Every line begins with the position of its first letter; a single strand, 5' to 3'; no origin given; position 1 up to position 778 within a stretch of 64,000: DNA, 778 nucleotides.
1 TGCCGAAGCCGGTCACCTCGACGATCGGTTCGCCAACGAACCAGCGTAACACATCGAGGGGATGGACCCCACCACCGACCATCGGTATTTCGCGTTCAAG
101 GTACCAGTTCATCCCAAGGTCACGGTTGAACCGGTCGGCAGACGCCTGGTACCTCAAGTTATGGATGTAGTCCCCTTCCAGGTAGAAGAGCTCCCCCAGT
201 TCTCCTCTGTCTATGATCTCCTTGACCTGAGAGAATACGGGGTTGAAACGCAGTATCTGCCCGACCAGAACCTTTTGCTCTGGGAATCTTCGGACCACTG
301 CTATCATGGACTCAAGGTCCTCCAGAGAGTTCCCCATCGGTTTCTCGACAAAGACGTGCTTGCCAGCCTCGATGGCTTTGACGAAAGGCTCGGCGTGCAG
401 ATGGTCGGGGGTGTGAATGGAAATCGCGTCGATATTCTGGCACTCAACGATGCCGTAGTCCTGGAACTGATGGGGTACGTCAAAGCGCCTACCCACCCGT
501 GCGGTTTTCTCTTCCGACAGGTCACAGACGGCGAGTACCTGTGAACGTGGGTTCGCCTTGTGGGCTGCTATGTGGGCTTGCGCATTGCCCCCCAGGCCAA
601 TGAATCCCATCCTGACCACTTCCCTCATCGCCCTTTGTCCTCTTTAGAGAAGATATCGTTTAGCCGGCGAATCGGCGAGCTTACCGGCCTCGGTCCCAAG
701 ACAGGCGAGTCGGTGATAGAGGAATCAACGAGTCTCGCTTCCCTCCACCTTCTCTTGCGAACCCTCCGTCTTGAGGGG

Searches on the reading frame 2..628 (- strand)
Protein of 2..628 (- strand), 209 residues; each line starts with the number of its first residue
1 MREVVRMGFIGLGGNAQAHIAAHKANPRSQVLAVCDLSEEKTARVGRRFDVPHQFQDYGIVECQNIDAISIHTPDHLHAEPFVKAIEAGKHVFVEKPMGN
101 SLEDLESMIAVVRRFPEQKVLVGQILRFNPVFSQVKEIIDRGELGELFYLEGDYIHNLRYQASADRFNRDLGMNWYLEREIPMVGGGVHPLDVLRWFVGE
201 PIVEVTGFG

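Call 49: search_protein_families(library=ncbifam, proteins=[window:2-628:-], max_evalue=0.001)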
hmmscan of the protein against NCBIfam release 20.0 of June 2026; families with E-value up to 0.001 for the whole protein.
seq(209 aa): 9 families
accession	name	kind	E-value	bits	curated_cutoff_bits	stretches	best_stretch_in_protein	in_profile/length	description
TIGR04380.1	myo_inos_iolG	equivalog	4.7e-29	101.3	355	1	5-208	2-195/330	inositol 2-dehydrogenase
NF040723.1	UDP-GlcNAcDh_Arch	equivalog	1.7e-28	100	450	1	5-153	1-147/302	UDP-N-acetylglucosamine 3-dehydrogenase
NF052479.1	LevoglcsnDh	equivalog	1.3e-19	70.1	650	1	5-203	4-206/386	levoglucosan dehydrogenase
NF052679.1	InsChiInosDhIolG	equivalog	5e-19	68.5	540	1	5-200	3-187/343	bifunctional inositol 2-dehydrogenase/D-chiro-inositol 1-dehydrogenase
NF058561.1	BT_2158_fam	equivalog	3e-14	52.5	750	1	9-147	40-177/487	glycoside 3-dehydrogenase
NF041392.1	XylDh_Gfo6_Halo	equivalog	3.5e-14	52.4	350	1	3-158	15-174/350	D-xylose 1-dehydrogenase Gfo6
NF058563.1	BT_2159_fam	equivalog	7.1e-12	45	650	1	5-148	1-144/350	disaccharide 3-dehydrogenase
NF008607.0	PRK11579.1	subfamily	7.2e-12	44.9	330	1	1-154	1-152/346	oxidoreductase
NF007574.0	PRK10206.1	equivalog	1.1e-07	31.2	352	1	60-162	60-160/345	oxidoreductase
